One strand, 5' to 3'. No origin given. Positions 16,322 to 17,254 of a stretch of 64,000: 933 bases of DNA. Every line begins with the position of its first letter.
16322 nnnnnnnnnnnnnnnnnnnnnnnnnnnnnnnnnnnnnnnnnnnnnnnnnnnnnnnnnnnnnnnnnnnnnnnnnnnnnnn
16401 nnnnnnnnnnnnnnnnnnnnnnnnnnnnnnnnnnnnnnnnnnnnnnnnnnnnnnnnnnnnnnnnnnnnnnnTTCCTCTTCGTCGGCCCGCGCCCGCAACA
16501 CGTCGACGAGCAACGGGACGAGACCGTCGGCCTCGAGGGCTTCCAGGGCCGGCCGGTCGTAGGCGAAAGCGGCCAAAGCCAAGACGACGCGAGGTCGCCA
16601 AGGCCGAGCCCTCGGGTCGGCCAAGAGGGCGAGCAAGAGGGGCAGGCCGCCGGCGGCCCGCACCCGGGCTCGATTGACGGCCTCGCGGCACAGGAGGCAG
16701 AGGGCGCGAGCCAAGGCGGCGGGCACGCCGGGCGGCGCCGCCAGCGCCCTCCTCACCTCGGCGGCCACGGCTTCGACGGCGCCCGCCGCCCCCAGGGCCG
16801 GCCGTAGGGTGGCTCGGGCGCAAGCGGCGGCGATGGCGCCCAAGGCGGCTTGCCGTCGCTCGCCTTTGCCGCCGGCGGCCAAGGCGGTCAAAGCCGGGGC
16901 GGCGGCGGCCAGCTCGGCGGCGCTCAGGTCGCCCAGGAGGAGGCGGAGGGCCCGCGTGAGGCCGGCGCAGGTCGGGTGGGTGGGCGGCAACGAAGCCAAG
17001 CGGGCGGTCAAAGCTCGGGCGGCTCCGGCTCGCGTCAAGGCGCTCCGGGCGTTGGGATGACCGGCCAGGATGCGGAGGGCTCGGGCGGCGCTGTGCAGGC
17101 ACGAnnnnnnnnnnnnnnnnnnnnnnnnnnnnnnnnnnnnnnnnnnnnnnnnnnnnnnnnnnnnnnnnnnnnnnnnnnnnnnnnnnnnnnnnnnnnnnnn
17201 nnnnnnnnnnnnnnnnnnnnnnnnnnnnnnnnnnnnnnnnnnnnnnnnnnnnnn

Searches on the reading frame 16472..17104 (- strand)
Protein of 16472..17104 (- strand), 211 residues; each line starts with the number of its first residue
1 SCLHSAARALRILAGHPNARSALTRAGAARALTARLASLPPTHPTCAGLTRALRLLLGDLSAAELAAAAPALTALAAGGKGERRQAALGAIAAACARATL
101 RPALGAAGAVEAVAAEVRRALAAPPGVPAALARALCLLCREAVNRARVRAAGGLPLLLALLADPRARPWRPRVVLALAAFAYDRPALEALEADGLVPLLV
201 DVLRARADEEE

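Call 14: find_homologous_proteins(query=window:16472-17104:-)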
Query seq(211 aa) (211 aa): 4 proteins with E <= 0.001 among 8000 candidates.
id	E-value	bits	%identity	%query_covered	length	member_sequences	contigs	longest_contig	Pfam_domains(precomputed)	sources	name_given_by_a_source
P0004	2.8e-67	244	72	98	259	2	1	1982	PF24768.2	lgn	-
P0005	4.5e-29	120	53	90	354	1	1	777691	PF00514.30,PF24768.2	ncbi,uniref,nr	ncbi:armadillo repeat-containing protein 5-like [Haemorhous mexicanus]|uniref:armadillo repeat-conta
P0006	1.6e-24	105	57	59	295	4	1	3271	PF00514.30,PF24768.2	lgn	-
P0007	1.7e-18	85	38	95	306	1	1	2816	PF24768.2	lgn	-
